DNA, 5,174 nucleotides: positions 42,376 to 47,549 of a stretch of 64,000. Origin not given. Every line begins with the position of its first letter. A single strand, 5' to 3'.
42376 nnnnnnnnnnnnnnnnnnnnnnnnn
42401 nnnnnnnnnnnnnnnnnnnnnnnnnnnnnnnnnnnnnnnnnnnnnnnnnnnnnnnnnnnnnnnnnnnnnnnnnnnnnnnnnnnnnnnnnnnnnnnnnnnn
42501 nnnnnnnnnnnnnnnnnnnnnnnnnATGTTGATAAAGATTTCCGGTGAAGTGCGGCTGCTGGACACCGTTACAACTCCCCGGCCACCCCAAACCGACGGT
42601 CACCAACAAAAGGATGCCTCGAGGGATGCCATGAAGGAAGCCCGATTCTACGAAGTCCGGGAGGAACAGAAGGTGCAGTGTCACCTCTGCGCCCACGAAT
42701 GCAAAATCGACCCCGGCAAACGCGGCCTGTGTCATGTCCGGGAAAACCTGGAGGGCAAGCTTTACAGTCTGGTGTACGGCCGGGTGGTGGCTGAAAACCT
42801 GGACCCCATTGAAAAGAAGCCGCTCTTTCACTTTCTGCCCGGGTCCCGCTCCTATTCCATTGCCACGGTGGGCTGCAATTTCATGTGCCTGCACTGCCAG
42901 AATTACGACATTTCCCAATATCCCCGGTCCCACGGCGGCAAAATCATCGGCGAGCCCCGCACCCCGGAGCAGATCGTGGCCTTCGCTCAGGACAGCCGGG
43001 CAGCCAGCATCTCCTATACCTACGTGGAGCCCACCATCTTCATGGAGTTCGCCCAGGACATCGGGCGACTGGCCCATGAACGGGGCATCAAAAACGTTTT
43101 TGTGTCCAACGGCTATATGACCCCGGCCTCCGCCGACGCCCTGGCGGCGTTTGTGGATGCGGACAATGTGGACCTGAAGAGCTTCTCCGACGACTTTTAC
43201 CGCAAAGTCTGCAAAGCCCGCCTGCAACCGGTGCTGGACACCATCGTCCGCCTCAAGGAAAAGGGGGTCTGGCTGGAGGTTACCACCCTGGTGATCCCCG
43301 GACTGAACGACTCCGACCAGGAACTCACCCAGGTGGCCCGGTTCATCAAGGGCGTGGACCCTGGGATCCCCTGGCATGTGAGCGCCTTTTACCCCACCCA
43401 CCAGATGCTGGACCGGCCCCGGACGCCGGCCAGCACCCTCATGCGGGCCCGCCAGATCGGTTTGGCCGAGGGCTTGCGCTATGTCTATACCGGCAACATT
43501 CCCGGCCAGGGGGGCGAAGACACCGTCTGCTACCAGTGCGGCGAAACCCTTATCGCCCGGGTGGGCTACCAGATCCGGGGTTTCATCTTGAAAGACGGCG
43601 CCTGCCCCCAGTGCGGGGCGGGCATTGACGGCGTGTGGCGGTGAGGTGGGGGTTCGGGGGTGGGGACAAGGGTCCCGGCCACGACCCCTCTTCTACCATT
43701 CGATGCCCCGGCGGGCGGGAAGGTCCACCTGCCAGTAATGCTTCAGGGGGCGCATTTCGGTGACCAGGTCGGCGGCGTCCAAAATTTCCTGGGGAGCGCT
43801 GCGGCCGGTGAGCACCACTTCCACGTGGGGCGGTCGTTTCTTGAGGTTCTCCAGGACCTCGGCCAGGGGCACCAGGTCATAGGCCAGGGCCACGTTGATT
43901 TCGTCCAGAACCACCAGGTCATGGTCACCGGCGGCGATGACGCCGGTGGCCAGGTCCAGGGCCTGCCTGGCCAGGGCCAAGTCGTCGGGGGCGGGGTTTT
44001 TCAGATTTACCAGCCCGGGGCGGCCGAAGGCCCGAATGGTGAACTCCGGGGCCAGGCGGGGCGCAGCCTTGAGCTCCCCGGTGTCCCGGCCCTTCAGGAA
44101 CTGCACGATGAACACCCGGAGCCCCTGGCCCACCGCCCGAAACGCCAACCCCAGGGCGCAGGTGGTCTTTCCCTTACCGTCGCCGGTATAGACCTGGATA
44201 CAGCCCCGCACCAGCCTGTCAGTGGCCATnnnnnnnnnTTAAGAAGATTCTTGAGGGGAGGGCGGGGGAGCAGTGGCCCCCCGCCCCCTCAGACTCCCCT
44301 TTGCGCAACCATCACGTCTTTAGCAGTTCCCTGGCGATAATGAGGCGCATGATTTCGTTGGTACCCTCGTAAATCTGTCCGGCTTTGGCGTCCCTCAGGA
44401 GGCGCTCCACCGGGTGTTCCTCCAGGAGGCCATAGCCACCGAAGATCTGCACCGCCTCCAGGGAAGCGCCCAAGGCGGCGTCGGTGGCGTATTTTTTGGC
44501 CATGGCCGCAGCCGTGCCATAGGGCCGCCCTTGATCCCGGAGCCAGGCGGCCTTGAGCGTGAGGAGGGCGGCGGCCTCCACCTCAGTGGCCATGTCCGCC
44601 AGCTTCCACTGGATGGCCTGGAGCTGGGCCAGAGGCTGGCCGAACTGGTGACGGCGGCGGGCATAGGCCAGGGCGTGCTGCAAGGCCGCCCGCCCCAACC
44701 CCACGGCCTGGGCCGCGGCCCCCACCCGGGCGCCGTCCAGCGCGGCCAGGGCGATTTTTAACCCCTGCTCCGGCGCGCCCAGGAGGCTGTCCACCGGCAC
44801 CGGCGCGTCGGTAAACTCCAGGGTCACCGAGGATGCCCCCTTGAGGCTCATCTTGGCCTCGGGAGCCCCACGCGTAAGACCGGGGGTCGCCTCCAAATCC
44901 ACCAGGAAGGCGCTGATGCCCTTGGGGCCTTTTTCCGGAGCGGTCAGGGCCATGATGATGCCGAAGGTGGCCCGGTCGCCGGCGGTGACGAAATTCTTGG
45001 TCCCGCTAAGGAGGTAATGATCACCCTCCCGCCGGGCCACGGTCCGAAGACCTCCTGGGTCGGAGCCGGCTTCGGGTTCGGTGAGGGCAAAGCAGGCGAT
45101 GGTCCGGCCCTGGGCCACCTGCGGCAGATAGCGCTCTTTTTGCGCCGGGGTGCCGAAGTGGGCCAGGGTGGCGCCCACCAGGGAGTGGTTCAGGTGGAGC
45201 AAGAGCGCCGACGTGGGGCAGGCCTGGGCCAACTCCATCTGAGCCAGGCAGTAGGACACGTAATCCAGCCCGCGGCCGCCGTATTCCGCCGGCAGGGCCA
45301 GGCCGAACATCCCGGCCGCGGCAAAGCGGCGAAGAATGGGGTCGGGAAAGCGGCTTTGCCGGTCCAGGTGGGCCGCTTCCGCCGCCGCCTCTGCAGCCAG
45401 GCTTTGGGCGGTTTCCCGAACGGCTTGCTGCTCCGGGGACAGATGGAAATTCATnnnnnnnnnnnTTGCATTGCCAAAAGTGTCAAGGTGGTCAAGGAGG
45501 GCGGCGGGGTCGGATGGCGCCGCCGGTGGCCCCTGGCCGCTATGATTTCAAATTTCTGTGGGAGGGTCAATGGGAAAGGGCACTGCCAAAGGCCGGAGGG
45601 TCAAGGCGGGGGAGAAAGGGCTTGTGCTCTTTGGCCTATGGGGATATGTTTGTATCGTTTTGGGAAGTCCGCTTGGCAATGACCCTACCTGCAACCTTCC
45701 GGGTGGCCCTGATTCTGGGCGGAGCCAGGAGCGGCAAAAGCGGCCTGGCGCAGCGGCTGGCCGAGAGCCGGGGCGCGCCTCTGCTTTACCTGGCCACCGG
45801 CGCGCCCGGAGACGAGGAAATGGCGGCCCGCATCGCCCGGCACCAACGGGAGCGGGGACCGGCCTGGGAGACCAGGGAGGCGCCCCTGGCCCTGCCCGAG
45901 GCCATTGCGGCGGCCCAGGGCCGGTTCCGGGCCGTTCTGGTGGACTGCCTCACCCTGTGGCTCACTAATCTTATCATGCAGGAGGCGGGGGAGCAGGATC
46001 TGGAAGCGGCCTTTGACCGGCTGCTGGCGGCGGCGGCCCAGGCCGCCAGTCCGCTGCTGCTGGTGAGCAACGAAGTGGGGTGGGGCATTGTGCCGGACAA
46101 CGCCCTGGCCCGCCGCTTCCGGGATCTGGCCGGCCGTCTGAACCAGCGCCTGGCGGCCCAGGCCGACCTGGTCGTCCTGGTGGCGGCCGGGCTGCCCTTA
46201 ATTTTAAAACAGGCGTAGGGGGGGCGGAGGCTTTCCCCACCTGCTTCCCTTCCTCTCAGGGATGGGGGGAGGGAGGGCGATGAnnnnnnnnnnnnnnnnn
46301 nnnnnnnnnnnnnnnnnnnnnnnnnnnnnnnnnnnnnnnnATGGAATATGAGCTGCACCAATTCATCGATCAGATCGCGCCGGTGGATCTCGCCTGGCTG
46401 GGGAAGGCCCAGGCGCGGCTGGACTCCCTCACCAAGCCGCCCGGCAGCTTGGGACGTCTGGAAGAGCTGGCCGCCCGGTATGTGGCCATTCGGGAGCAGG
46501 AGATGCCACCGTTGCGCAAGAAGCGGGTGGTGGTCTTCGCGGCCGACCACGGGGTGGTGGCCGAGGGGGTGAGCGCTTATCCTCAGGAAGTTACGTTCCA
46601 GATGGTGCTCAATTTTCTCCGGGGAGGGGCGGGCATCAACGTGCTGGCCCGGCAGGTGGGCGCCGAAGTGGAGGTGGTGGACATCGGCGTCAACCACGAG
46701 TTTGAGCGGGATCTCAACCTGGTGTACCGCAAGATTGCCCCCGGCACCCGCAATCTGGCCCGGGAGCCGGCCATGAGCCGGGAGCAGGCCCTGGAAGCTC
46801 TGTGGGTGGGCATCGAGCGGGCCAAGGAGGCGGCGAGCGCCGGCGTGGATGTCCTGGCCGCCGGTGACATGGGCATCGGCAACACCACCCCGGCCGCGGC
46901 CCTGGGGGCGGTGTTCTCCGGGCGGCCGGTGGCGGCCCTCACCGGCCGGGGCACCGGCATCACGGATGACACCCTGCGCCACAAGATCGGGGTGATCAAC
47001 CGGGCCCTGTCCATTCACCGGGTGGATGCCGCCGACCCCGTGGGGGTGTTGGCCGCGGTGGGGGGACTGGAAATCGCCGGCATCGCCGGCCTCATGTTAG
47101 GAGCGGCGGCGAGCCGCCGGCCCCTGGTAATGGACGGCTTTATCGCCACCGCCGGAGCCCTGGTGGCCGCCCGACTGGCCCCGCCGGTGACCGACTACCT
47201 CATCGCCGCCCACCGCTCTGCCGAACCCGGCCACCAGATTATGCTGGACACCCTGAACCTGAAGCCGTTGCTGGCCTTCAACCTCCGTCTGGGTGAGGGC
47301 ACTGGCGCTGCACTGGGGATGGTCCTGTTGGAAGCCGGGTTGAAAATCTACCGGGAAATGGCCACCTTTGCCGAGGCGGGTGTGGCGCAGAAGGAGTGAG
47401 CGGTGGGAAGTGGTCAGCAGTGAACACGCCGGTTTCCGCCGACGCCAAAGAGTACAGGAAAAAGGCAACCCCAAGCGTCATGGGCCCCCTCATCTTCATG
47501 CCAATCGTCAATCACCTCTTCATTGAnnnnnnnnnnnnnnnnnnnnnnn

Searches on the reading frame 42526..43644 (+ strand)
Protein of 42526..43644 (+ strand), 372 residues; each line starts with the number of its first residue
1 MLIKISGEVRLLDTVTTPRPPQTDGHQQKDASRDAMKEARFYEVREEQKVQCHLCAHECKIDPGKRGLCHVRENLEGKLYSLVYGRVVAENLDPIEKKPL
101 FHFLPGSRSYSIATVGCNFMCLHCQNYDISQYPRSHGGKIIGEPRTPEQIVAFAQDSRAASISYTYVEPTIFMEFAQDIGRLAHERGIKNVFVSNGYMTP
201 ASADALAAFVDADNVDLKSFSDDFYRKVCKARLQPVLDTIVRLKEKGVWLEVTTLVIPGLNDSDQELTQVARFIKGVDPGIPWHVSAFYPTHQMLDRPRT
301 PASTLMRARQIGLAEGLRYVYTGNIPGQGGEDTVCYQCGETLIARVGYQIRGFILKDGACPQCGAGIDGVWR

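Call 30: search_protein_families(library=pfam, proteins=[window:42526-43644:+], max_evalue=0.00001)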
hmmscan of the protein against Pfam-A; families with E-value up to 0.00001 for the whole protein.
window:42526-43644:+ (372 aa): 1 family
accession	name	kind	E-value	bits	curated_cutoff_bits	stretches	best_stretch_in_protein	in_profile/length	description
PF04055.27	Radical_SAM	-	1.6e-21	77.6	29.5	1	113-267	3-162/166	Radical SAM superfamily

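Call 56: search_protein_families(library=ncbifam, proteins=[window:42526-43644:+], max_evalue=0.001)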
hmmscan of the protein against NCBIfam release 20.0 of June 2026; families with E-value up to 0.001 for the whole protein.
window:42526-43644:+ (372 aa): 17 families
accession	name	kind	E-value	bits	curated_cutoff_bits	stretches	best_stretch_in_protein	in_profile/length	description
TIGR04337.1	AmmeMemoSam_rS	hypoth_equivalog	9.7e-113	376.6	220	1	39-371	1-333/349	AmmeMemoRadiSam system radical SAM enzyme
TIGR04041.1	activase_YjjW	hypoth_equivalog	1e-15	57.9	250.2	1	168-290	118-240/276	YjjW family glycine radical enzyme activase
TIGR02493.1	PFLA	equivalog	1.7e-14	53.8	231.75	1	105-278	14-187/235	pyruvate formate-lyase-activating protein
TIGR02494.1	PFLE_PFLC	subfamily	1.2e-11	44.4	174.35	1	168-277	133-242/293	glycyl-radical enzyme activating protein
TIGR04395.1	cutC_activ_rSAM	equivalog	5.3e-10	39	360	1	134-276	99-247/309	choline TMA-lyase-activating enzyme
NF048010.1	SfplDhtActHpsHDes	equivalog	6.4e-10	38.3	430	1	168-288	141-263/298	(2S)-3-sulfopropanediol dehydratase activating enzyme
NF008356.0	PRK11145.1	equivalog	7e-10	38.6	375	1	112-277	25-191/246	pyruvate formate lyase 1-activating protein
TIGR04003.1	rSAM_BssD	equivalog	1.5e-09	37.5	496.45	1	164-275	133-245/314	[benzylsuccinate synthase]-activating enzyme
TIGR02666.1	moaA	equivalog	2e-08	33.6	284.05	1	116-275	19-181/336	GTP 3',8-cyclase MoaA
NF043069.1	T4HPD_activ_SAM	equivalog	7.2e-08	32.1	425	1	160-278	125-243/299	trans-4-hydroxy-L-proline dehydratase activase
NF033719.1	ind_deCO2_activ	equivalog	1.1e-07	31.5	425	1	120-275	86-246/302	indoleacetate decarboxylase activase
TIGR02495.1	NrdG2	equivalog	3.8e-07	29.6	131.15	1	105-275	14-181/193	anaerobic ribonucleoside-triphosphate reductase activating protein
TIGR02668.1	moaA_archaeal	equivalog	3.7e-06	26.1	325.25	1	114-264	17-165/303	GTP 3',8-cyclase MoaA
NF001199.0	PRK00164.2-1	equivalog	1.6e-05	24.2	231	1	114-271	19-172/308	GTP 3',8-cyclase MoaA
NF048008.1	SfplDhtActHpfHKleb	equivalog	5.1e-05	22.7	500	1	167-275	135-243/308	(2S)-3-sulfopropanediol dehydratase activating enzyme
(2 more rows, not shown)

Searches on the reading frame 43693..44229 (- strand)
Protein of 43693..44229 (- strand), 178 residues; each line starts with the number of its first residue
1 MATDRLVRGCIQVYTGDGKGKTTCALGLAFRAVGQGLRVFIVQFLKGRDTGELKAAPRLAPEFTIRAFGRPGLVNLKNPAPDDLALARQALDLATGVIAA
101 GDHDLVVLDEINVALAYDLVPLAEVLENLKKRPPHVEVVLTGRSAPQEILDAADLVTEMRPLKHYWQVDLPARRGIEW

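Call 30: search_protein_families(library=pfam, proteins=[window:43693-44229:-], max_evalue=0.00001)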
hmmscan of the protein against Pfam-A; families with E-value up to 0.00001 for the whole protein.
window:43693-44229:- (178 aa): 1 family
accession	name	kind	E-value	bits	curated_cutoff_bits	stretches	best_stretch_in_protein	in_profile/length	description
PF02572.21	CobA_CobO_BtuR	-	7.5e-60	202.5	25.7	1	8-178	2-172/172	ATP:corrinoid adenosyltransferase BtuR/CobO/CobP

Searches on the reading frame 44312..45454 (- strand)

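Call 30: search_protein_families(library=pfam, proteins=[window:44312-45454:-], max_evalue=0.00001)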
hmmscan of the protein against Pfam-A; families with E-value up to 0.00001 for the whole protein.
window:44312-45454:- (380 aa): 4 families
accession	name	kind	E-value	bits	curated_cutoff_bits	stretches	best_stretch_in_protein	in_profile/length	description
PF00441.29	Acyl-CoA_dh_1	-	5.3e-48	163.4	22.4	1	230-378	2-150/150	Acyl-CoA dehydrogenase, C-terminal domain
PF02771.21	Acyl-CoA_dh_N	-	5.6e-31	107.7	22.9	1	6-116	1-112/113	Acyl-CoA dehydrogenase, N-terminal domain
PF08028.16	Acyl-CoA_dh_2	-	3.3e-22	79.6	22.7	1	245-366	2-133/134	Acyl-CoA dehydrogenase, C-terminal domain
PF02770.24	Acyl-CoA_dh_M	-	2.4e-21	76.1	33.3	1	121-216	1-96/97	Acyl-CoA dehydrogenase, middle domain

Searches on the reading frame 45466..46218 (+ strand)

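Call 30: search_protein_families(library=pfam, proteins=[window:45466-46218:+], max_evalue=0.00001)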
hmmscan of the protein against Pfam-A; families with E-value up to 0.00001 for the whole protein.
window:45466-46218:+ (250 aa): 1 family
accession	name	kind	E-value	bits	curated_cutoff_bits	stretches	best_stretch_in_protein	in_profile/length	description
PF02283.22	CobU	-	1.3e-61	207.5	27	1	82-245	2-166/168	Cobinamide kinase / cobinamide phosphate guanyltransferase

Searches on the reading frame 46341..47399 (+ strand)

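Call 30: search_protein_families(library=pfam, proteins=[window:46341-47399:+], max_evalue=0.00001)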
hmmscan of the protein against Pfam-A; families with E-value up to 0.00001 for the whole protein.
window:46341-47399:+ (352 aa): 1 family
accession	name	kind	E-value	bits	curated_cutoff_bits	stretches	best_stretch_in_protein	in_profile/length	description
PF02277.22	DBI_PRT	-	5.6e-140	466.7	22.6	1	12-348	1-329/329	Phosphoribosyltransferase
